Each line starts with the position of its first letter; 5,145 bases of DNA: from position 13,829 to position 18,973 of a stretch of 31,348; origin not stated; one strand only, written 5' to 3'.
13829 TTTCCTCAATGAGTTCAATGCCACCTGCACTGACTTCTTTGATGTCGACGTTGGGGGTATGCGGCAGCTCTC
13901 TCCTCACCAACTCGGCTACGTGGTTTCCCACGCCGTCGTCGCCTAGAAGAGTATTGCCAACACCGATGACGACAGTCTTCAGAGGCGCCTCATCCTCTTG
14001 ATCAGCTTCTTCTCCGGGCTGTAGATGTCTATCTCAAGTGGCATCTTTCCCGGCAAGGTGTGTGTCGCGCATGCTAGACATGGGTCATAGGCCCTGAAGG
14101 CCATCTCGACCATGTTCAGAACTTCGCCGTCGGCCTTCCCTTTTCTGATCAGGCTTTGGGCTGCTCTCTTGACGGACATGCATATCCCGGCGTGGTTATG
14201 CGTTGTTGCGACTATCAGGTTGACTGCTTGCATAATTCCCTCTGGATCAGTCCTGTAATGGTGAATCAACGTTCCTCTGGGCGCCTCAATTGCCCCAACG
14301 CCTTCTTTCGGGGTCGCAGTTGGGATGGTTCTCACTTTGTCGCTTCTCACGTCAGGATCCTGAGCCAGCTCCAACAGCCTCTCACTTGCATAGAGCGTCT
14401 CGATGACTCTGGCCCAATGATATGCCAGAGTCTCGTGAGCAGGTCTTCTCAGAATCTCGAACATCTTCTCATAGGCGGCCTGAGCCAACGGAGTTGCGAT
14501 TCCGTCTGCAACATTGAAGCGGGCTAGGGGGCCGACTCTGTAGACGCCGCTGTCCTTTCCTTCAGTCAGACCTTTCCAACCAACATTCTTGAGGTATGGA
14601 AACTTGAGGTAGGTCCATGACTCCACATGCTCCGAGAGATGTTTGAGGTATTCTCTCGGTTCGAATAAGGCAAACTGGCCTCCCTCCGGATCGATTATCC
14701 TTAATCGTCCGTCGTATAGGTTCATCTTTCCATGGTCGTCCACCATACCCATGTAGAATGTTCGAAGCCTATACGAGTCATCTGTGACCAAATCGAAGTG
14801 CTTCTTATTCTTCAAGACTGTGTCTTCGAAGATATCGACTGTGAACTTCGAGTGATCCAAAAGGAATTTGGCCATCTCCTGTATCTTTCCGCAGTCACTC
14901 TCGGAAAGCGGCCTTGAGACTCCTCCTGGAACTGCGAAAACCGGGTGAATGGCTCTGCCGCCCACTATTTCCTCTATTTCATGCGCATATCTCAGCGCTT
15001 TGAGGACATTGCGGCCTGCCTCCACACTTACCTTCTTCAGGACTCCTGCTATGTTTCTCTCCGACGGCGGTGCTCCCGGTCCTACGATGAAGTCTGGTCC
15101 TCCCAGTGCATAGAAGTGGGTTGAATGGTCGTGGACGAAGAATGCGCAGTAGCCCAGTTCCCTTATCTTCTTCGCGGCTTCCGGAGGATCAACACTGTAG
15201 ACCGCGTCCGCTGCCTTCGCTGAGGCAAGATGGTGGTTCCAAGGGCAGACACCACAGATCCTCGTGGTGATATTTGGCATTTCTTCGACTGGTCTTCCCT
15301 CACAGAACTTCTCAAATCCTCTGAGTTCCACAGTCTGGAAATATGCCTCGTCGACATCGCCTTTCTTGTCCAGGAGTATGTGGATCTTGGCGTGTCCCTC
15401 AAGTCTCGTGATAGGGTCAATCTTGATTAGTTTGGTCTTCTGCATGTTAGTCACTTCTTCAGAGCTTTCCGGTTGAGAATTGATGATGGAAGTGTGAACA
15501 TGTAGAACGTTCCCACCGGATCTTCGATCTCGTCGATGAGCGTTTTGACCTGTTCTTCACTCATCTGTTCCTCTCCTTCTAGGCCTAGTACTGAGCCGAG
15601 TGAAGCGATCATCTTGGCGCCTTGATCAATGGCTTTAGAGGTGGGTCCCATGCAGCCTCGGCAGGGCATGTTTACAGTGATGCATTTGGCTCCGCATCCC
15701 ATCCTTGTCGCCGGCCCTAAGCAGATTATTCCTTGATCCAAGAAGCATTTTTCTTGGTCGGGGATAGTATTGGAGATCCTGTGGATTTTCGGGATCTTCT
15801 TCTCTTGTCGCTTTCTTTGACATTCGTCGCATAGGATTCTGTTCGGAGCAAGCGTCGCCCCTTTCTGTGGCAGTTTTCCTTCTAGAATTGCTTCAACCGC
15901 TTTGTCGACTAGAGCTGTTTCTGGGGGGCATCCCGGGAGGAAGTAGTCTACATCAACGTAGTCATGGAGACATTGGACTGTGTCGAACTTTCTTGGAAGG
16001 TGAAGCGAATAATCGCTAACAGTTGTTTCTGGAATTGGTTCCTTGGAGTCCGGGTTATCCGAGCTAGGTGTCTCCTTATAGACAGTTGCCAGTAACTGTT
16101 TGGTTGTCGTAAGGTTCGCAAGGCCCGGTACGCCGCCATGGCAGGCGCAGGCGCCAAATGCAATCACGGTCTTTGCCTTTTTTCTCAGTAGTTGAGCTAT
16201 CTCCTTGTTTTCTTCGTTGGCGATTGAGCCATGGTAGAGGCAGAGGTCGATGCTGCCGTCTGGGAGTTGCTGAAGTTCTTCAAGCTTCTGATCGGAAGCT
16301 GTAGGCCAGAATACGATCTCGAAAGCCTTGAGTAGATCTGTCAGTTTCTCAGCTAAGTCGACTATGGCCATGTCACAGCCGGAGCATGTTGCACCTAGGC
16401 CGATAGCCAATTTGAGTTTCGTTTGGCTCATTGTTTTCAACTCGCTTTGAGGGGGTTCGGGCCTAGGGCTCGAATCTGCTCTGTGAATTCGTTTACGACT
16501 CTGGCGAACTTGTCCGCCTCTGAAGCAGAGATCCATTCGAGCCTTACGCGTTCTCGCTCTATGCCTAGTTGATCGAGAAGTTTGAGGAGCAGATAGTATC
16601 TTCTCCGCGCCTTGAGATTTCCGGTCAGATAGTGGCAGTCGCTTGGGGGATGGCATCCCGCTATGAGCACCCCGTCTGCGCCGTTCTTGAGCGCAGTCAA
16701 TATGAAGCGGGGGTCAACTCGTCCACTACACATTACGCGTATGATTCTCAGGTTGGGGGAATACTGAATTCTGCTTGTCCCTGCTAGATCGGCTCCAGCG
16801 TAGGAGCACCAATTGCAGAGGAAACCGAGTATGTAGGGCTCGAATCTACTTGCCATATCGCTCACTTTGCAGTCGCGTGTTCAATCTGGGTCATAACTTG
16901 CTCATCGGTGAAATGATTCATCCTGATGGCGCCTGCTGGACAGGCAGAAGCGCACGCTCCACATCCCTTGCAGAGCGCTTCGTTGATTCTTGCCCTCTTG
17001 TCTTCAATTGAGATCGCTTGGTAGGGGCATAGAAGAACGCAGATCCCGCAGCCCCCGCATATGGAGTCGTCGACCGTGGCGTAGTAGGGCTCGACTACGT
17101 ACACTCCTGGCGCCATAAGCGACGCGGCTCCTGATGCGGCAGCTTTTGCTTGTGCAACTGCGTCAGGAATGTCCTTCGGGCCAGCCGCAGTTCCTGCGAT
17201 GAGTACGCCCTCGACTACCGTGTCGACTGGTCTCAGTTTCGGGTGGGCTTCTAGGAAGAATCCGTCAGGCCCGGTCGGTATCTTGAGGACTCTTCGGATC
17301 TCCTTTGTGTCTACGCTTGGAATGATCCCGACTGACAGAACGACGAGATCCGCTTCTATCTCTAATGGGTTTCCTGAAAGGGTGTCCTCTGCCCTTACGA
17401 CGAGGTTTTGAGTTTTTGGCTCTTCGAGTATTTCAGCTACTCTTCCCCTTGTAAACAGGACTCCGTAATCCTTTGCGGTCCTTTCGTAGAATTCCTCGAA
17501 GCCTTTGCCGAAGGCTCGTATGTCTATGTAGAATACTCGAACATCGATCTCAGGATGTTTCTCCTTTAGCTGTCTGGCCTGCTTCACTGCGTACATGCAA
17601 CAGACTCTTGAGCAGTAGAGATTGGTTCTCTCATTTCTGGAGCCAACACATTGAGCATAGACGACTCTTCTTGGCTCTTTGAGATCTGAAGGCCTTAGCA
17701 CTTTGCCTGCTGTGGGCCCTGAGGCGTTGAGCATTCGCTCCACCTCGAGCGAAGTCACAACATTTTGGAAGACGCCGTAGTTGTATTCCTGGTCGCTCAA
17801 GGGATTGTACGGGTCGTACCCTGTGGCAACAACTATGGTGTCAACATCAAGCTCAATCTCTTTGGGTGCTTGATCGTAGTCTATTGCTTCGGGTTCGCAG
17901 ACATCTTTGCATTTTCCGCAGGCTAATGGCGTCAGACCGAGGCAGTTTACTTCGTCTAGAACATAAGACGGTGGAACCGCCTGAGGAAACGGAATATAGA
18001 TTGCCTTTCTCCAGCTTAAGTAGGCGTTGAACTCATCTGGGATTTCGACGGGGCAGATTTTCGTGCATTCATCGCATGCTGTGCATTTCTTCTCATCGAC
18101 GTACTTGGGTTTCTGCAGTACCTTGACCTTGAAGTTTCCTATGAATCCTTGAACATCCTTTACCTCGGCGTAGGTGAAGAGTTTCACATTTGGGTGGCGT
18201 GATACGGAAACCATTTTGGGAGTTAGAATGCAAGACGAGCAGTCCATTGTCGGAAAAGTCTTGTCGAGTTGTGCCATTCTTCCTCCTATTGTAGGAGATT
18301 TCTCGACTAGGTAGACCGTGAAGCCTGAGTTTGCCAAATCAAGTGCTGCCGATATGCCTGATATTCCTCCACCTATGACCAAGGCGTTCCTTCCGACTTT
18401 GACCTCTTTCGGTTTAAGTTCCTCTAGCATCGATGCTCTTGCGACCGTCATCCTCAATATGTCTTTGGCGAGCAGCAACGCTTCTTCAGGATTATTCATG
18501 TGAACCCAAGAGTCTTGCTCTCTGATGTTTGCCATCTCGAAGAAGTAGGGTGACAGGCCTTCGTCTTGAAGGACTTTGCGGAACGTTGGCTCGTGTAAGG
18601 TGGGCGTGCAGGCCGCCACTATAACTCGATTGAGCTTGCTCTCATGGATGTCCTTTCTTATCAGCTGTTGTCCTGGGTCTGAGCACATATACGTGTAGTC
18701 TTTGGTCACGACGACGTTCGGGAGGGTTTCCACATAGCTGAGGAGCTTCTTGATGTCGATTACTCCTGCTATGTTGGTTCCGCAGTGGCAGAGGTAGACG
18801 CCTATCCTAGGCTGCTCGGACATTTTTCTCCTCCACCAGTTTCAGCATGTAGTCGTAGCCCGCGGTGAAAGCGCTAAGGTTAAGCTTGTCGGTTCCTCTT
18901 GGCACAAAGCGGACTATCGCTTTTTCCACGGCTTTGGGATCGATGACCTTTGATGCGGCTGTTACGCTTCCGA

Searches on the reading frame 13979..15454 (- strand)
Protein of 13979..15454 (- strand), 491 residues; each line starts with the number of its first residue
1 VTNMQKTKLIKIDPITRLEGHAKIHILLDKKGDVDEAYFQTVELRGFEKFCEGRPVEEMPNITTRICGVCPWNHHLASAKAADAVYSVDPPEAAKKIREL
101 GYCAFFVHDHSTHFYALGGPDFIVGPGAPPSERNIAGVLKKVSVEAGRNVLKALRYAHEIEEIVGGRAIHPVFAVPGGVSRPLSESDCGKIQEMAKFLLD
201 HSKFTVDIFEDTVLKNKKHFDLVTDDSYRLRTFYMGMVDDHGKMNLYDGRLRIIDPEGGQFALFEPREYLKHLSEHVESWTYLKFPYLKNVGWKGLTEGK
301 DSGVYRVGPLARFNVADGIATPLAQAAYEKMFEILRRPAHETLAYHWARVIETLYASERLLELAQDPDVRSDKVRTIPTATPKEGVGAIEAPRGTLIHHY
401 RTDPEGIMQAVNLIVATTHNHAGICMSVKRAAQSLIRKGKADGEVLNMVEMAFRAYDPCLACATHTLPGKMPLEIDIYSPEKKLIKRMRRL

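Call 21: search_protein_families(library=pfam, proteins=[window:13979-15454:-], max_evalue=0.00001)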
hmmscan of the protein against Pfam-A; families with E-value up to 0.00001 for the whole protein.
window:13979-15454:- (491 aa): 1 family
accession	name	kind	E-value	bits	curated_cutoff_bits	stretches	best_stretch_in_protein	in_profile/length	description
PF00374.24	NiFeSe_Hases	-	6.2e-38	131.4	25.8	2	45-123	1-79/508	Nickel-dependent hydrogenase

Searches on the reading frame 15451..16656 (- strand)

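Call 21: search_protein_families(library=pfam, proteins=[window:15451-16656:-], max_evalue=0.00001)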
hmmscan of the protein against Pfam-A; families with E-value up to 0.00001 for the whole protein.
window:15451-16656:- (401 aa): 1 family
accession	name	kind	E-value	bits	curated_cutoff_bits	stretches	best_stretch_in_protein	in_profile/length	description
PF01058.29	Oxidored_q6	-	9.7e-25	87.2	27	1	91-251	1-122/128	NADH ubiquinone oxidoreductase, 20 Kd subunit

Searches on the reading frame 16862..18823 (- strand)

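Call 21: search_protein_families(library=pfam, proteins=[window:16862-18823:-], max_evalue=0.00001)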
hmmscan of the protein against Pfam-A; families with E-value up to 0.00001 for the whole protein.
window:16862-18823:- (653 aa): 13 families
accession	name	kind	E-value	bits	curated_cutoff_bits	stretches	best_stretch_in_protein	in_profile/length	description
PF00037.32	Fer4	-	9.5e-19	66.8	21.1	1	612-634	2-24/24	4Fe-4S binding domain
PF12838.12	Fer4_7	-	1.2e-14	54.9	27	1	589-632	2-52/52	4Fe-4S dicluster domain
PF07992.20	Pyr_redox_2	-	3.7e-14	53.3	26.1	0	436-559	179-291/291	Pyridine nucleotide-disulphide oxidoreductase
PF12837.12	Fer4_6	-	1.2e-13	50.7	25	1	611-633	2-24/24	4Fe-4S binding domain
PF13237.11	Fer4_10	-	2.5e-12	47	25.5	1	584-629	4-53/53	4Fe-4S dicluster domain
PF14697.11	Fer4_21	-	7.5e-11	42.4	35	1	582-635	1-59/59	4Fe-4S dicluster domain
PF13484.11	Fer4_16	-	7.5e-09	36.7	30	0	618-638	2-21/66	4Fe-4S double cluster binding domain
PF13187.11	Fer4_9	-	2.2e-08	34.5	27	1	589-633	2-52/52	4Fe-4S dicluster domain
PF13450.12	NAD_binding_8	-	3.7e-08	34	21.9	1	149-185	1-37/68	NAD(P)-binding Rossmann-like domain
PF25160.1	LdpA_Fe-S-bd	-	9.9e-08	32.1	27.6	1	595-636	9-46/49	LdpA Fe-S cluster-binding domain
PF12831.13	FAD_oxidored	-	1e-07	32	27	1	148-184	3-39/416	FAD dependent oxidoreductase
PF01266.30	DAO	-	1.3e-07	32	27.9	1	148-180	3-35/353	FAD dependent oxidoreductase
PF12797.12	Fer4_2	-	3.2e-07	30.3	24.5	0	612-630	4-22/22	4Fe-4S binding domain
